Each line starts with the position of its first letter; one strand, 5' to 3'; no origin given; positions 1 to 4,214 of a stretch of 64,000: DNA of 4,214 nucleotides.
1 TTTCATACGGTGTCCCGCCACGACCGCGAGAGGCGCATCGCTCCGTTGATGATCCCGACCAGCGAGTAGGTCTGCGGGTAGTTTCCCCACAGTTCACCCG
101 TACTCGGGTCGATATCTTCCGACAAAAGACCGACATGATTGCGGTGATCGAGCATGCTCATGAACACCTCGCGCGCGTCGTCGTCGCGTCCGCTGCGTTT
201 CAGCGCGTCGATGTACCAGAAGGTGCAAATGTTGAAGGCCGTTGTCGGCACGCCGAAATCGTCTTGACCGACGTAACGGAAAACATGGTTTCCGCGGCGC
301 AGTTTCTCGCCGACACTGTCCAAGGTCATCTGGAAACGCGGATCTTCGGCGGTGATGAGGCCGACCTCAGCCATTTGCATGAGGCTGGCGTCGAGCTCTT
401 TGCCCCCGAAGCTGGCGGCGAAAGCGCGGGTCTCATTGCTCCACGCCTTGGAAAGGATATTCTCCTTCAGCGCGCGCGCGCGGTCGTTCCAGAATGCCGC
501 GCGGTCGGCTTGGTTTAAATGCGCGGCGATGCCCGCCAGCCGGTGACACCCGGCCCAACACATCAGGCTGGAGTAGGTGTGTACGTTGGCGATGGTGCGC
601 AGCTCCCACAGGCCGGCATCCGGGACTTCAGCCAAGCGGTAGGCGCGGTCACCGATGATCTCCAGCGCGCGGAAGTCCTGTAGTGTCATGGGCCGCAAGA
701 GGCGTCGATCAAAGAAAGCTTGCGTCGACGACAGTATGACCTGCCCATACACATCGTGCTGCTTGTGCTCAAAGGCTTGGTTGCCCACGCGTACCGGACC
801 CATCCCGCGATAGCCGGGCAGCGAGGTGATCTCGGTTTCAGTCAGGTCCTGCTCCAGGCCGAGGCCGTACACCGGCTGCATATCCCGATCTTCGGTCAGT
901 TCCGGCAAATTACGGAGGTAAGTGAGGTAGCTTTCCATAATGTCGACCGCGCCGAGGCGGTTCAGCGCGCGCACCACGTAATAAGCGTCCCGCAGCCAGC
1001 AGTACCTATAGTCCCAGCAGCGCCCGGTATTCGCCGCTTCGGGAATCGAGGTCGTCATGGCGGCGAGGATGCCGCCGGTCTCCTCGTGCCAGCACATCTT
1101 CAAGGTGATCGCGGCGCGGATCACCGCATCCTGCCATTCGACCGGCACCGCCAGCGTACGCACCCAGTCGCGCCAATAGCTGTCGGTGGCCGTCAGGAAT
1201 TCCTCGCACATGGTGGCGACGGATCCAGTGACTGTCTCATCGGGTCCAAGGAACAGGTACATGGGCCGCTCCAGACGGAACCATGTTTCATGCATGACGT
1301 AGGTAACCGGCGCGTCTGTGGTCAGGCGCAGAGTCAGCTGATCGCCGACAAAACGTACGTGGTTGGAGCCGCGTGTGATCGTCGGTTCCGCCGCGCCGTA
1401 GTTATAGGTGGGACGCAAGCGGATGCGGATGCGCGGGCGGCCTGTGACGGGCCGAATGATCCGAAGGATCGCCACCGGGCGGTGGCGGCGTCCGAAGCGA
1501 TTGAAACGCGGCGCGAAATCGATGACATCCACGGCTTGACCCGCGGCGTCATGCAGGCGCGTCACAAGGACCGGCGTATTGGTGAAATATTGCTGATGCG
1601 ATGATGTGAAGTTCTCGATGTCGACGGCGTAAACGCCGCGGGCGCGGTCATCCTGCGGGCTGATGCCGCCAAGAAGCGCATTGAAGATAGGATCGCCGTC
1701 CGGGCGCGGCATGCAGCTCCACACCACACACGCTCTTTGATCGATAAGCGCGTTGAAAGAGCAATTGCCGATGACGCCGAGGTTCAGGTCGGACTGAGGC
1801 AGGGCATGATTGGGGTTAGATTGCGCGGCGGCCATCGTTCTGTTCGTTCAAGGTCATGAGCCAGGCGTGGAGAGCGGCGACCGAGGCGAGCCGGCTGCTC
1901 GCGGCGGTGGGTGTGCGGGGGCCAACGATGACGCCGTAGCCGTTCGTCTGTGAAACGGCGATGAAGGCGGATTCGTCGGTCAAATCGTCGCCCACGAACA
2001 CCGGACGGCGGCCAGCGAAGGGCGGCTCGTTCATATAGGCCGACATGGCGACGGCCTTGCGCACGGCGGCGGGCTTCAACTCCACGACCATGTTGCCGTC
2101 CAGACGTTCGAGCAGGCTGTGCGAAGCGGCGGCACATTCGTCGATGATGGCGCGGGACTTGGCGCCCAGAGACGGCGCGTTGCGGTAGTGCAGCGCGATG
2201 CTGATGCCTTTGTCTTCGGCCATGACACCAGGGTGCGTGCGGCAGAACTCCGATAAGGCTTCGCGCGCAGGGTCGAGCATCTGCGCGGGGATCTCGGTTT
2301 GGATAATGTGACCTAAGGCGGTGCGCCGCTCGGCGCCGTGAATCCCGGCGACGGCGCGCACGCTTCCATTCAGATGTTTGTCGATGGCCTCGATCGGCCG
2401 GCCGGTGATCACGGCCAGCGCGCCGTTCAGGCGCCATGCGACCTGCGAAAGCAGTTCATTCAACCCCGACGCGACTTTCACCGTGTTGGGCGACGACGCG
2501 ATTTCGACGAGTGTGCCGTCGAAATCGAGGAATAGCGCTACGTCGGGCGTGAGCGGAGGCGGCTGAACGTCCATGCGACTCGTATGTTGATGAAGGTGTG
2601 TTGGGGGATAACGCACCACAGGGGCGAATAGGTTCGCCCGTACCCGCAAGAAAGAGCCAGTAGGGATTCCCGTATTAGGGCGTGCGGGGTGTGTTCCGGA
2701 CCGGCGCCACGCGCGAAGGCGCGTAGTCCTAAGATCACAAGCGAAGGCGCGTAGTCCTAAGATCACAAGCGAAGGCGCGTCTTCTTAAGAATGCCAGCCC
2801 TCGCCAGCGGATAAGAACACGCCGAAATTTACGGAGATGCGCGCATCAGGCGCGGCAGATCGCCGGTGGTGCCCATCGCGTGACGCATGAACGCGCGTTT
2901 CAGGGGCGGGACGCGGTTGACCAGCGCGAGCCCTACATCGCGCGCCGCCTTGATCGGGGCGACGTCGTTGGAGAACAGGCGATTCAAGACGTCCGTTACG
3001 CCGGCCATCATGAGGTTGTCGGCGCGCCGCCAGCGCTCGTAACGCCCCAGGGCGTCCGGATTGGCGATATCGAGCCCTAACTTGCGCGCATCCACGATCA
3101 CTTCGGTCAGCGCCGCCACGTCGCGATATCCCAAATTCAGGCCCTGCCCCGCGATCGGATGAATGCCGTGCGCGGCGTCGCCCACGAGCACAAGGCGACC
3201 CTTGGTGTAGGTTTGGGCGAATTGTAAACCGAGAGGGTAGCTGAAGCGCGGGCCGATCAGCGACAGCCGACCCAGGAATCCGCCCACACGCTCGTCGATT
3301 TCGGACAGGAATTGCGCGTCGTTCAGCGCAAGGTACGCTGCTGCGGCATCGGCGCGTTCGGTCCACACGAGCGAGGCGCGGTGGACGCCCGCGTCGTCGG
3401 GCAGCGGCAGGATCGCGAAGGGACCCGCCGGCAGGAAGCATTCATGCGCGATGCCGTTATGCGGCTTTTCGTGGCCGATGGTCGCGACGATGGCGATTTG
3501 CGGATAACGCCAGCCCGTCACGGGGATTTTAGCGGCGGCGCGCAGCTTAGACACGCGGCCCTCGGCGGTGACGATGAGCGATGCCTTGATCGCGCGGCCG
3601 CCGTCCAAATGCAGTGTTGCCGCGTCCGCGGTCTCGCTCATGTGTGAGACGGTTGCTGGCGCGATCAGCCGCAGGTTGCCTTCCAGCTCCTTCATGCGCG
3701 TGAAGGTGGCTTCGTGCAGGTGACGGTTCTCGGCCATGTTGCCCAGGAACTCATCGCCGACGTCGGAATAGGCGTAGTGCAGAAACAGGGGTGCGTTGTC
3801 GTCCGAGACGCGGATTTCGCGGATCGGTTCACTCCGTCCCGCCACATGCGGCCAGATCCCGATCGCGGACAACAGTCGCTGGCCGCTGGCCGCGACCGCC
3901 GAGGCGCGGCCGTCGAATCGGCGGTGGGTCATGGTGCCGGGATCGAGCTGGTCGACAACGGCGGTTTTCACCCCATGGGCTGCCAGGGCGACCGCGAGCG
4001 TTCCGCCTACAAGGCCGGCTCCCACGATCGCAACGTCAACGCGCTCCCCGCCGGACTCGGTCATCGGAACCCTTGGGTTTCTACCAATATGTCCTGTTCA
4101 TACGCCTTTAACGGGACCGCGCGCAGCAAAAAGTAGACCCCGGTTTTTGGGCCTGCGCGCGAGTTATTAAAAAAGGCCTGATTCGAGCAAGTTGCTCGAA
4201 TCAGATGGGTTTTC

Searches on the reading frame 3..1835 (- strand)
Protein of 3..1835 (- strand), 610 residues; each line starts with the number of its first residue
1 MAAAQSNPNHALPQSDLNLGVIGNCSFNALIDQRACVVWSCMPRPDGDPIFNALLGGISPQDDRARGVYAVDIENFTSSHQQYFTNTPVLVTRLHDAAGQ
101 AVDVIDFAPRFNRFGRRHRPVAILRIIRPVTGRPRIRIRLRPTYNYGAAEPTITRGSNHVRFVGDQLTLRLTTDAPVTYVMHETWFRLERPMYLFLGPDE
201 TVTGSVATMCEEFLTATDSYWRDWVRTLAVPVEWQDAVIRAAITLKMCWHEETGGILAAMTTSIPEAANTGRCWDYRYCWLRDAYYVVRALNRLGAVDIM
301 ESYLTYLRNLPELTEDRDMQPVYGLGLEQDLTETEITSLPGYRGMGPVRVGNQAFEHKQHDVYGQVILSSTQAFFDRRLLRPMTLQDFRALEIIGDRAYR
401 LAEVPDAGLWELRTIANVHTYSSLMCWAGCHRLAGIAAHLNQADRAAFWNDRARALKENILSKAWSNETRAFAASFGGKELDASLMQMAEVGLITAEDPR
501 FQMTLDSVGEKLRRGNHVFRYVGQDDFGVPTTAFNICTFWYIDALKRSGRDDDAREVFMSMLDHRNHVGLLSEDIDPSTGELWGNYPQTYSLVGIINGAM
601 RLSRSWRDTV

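Call 15: search_protein_families(library=pfam, proteins=[window:3-1835:-], max_evalue=0.00001)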
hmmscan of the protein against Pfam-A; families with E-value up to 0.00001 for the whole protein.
window:3-1835:- (610 aa): 3 families
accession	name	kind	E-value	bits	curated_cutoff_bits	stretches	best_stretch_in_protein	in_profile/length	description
PF00723.27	Glyco_hydro_15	-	4.9e-39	134.9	22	1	235-597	4-424/427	Glycosyl hydrolases family 15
PF19291.4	TREH_N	-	9.8e-11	41.7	23.1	1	20-171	19-153/211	Trehalase-like, N-terminal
PF22422.2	MGH1-like_GH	-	6.6e-07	29.7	27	0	425-474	178-227/356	Mannosylglycerate hydrolase MGH1-like glycoside hydrolase domain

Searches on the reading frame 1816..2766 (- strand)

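Call 69: search_protein_families(library=pfam, proteins=[window:1816-2766:-], max_evalue=0.0001)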
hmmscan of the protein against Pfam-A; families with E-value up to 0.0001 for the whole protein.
window:1816-2766:- (316 aa): 1 family
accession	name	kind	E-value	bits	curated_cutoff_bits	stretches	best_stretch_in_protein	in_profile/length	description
PF02358.22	Trehalose_PPase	-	5.8e-30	104.6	27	1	79-292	1-230/235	Trehalose-phosphatase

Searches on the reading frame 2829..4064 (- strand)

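Call 15: search_protein_families(library=pfam, proteins=[window:2829-4064:-], max_evalue=0.00001)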
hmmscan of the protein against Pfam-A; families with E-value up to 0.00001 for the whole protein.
window:2829-4064:- (411 aa): 1 family
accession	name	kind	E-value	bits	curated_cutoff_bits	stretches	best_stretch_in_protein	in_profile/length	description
PF01494.25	FAD_binding_3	-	4.5e-24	85.8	22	1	8-324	1-319/349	FAD binding domain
